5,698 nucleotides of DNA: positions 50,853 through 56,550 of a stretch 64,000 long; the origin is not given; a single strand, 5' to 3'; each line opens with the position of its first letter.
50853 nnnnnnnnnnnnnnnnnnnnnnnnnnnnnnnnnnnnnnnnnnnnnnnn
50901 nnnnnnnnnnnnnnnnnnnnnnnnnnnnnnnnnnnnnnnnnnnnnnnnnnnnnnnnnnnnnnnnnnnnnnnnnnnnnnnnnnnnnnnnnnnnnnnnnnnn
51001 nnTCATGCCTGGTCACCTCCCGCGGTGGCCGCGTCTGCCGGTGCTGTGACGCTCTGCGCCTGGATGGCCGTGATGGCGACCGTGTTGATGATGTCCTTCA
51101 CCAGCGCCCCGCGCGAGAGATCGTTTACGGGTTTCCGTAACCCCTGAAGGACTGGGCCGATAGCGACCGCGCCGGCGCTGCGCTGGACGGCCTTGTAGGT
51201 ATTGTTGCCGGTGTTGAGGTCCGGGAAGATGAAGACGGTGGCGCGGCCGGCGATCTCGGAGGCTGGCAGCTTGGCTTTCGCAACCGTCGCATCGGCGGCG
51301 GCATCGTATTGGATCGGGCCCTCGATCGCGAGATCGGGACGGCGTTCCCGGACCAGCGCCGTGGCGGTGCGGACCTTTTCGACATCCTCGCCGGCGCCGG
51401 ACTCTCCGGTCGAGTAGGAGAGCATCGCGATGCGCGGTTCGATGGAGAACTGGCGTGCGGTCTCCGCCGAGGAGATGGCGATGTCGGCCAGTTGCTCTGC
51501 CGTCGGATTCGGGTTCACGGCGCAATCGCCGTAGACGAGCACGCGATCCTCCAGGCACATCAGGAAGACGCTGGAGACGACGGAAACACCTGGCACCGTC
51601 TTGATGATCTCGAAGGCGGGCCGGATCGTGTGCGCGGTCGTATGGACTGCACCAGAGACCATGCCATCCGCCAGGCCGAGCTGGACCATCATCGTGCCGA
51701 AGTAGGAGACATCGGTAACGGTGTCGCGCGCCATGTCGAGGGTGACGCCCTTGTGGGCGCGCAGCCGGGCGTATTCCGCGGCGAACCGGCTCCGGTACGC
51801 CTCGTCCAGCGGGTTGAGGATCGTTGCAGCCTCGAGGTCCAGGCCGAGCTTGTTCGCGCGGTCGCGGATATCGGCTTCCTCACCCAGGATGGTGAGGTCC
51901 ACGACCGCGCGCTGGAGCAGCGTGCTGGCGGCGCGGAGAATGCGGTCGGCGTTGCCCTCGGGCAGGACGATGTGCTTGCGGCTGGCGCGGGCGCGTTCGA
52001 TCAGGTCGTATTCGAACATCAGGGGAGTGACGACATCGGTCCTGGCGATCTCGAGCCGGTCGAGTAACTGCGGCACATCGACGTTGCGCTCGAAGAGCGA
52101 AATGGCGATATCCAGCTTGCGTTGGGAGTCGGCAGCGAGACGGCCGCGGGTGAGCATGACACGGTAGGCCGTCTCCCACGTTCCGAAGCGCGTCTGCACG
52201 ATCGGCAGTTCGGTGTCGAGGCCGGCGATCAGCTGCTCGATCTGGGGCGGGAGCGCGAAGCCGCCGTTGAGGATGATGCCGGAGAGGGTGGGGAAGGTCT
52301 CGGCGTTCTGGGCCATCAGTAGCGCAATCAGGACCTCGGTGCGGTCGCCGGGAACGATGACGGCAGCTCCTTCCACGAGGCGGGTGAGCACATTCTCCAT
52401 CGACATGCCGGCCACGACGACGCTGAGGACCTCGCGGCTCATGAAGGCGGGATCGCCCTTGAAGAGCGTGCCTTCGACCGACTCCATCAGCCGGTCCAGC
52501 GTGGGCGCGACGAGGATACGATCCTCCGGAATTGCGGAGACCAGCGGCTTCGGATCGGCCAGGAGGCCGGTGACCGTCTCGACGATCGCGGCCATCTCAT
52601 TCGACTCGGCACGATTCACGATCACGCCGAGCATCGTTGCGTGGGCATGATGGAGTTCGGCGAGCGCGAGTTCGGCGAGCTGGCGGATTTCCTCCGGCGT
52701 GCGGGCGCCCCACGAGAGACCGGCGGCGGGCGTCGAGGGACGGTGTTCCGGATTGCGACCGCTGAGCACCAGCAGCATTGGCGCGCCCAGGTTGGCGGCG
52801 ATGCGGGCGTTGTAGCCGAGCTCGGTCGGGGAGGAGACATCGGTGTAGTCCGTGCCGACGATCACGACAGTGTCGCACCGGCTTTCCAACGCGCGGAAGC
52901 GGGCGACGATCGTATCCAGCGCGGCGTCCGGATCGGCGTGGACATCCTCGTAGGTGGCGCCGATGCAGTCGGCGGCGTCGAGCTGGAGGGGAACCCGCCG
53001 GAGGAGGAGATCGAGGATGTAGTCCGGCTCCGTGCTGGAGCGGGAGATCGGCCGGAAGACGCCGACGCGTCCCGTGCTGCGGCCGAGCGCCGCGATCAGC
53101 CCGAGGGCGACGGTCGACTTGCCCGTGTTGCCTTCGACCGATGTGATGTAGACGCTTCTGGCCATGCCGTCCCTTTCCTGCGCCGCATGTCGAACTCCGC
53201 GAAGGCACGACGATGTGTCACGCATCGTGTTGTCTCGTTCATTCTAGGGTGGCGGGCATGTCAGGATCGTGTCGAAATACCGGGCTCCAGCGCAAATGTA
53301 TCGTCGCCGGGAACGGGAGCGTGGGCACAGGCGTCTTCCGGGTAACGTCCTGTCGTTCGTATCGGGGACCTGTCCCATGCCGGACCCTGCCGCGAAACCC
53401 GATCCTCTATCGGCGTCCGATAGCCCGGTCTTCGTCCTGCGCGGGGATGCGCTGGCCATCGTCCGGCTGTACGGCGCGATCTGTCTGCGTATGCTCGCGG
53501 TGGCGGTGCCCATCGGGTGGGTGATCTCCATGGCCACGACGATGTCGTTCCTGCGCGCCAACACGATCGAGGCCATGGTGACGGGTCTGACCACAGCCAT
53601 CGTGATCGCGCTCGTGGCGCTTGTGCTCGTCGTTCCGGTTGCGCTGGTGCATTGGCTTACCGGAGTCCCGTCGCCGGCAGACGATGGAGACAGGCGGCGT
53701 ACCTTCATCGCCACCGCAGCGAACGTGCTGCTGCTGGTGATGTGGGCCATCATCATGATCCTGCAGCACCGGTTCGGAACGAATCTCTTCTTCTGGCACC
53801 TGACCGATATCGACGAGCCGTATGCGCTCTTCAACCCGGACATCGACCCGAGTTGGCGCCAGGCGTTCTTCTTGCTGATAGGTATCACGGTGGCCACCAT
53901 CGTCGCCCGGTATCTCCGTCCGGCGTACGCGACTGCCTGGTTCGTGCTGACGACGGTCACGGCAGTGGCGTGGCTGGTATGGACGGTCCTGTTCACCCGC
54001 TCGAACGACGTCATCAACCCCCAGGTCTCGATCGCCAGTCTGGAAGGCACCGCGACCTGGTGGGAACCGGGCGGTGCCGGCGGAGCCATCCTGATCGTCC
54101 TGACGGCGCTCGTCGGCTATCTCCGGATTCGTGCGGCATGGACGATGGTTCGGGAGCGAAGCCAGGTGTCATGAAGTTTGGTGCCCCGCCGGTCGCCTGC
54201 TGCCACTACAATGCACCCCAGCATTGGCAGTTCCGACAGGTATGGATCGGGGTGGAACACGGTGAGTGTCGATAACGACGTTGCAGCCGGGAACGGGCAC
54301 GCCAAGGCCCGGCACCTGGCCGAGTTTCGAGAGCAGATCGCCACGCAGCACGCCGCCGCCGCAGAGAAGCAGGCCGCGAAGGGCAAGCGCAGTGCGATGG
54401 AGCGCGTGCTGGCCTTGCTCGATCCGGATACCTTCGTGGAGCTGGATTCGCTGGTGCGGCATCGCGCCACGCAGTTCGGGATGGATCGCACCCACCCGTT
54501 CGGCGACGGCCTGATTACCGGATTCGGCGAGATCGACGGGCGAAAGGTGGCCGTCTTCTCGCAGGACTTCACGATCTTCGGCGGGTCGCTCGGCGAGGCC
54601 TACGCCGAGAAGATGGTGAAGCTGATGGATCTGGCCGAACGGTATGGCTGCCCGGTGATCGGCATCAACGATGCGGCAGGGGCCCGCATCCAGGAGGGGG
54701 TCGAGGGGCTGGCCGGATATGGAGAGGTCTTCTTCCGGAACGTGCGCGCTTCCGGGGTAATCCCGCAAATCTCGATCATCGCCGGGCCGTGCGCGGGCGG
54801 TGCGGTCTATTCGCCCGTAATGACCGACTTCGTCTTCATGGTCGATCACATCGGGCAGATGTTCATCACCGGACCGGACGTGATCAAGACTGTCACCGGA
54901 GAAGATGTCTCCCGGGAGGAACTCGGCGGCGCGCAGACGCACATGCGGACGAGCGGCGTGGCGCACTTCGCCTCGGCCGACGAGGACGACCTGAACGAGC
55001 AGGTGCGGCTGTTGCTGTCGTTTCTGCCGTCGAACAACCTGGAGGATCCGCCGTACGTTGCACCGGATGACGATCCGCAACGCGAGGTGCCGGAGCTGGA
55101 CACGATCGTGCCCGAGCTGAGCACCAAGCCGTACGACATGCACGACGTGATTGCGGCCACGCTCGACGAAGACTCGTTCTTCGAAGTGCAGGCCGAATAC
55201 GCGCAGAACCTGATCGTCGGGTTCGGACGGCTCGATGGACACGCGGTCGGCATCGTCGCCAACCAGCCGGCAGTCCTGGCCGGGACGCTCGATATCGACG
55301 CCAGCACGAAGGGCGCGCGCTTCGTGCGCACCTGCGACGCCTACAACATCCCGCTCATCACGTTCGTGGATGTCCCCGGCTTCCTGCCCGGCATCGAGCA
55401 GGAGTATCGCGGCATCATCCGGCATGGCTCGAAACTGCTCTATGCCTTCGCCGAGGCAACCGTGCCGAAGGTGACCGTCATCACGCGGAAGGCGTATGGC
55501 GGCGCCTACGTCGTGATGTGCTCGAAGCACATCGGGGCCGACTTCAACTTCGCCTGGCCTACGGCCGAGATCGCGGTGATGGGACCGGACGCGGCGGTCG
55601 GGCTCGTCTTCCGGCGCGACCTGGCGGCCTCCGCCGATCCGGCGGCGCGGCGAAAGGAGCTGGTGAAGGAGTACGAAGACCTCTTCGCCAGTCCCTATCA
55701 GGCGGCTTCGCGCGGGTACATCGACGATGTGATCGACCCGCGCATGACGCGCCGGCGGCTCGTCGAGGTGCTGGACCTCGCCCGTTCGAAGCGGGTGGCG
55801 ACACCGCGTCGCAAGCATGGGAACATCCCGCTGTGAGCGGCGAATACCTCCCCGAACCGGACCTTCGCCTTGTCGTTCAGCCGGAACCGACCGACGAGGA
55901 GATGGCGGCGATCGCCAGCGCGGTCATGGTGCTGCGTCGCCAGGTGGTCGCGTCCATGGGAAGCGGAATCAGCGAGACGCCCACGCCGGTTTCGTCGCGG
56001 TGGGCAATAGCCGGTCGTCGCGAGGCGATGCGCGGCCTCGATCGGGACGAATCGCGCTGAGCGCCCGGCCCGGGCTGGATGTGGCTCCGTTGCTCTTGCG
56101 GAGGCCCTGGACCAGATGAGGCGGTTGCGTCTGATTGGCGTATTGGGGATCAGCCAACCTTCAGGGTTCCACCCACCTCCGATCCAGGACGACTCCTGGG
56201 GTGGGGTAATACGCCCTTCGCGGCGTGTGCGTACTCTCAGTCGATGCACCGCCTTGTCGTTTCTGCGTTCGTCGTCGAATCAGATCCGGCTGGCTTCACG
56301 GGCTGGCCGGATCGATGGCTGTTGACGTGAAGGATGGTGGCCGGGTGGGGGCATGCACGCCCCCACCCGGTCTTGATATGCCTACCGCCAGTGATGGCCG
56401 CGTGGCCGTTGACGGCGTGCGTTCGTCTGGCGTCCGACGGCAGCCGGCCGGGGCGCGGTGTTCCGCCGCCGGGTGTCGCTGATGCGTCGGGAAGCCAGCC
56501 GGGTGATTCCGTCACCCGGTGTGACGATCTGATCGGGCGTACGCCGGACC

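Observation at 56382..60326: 1314-aa LPXTG surface protein built from six copies of an unrecognised ~53-aa disulfide-bracketed module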

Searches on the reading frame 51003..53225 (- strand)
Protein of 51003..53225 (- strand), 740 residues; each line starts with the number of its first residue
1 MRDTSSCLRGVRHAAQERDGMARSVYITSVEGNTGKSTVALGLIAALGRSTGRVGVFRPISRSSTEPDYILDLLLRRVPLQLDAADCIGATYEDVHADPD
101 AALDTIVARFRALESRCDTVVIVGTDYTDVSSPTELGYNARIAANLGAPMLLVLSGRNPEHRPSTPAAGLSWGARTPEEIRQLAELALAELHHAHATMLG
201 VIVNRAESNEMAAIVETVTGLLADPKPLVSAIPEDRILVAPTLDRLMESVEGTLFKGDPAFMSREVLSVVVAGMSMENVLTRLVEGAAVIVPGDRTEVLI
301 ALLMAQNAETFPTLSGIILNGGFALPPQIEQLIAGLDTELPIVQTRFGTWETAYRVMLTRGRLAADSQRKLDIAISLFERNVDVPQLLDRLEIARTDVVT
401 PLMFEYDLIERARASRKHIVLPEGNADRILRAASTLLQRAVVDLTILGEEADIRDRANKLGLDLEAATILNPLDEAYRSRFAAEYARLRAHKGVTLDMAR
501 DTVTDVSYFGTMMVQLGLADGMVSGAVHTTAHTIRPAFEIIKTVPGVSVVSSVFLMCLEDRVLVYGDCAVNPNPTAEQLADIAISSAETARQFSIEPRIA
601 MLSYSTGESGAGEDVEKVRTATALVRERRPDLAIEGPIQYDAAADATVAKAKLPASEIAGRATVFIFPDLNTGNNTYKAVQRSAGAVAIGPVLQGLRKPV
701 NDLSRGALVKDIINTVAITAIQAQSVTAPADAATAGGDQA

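Call 15: search_protein_families(library=pfam, proteins=[window:51003-53225:-], max_evalue=0.001)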
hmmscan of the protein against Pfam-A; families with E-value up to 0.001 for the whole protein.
window:51003-53225:- (740 aa): 4 families
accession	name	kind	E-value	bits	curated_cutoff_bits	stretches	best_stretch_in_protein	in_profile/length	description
PF01515.24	PTA_PTB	-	1.5e-130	435.7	24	1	403-720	1-319/319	Phosphate acetyl/butaryl transferase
PF07085.17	DRTGG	-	5.5e-22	78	25.2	1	246-356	2-102/105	DRTGG domain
PF13500.12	AAA_26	-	2.9e-21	76.7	27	1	23-241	1-197/198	AAA domain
PF01656.29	CbiA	-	9.9e-06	26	25.4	1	26-236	2-113/125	CobQ/CobB/MinD/ParA nucleotide binding domain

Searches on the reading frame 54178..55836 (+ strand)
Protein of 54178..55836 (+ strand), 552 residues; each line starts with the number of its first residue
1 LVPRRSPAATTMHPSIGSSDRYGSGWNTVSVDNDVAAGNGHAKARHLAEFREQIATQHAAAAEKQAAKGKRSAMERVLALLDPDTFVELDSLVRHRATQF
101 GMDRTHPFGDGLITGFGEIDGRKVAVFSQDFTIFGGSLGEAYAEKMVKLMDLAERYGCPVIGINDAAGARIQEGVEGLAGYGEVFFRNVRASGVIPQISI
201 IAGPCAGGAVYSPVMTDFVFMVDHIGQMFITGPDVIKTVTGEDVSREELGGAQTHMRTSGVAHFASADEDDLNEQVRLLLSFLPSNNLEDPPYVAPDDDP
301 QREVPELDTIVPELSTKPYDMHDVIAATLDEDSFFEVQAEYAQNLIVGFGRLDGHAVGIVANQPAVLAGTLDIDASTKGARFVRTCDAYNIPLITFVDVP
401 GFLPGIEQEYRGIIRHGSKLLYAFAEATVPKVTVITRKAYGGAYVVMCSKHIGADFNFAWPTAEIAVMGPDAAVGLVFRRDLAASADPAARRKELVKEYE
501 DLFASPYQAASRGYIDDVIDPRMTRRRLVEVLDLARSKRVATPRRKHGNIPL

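Call 15: search_protein_families(library=pfam, proteins=[window:54178-55836:+], max_evalue=0.001)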
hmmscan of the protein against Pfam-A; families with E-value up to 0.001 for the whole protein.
window:54178-55836:+ (552 aa): 2 families
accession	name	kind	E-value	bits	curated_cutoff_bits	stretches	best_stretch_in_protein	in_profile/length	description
PF01039.27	Carboxyl_trans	-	2e-194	647.2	22.3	1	65-550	2-493/493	Carboxyl transferase domain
PF03255.19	ACCA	-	7.5e-15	55.3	23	2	378-452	135-210/310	Acetyl co-enzyme A carboxylase carboxyltransferase-like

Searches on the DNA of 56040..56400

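Call 87: search_rna_families(source=window, start=56040, end=56400, threshold=evalue, max_evalue=1)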
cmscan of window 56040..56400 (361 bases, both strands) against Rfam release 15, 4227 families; matches with E-value up to 1: 0.
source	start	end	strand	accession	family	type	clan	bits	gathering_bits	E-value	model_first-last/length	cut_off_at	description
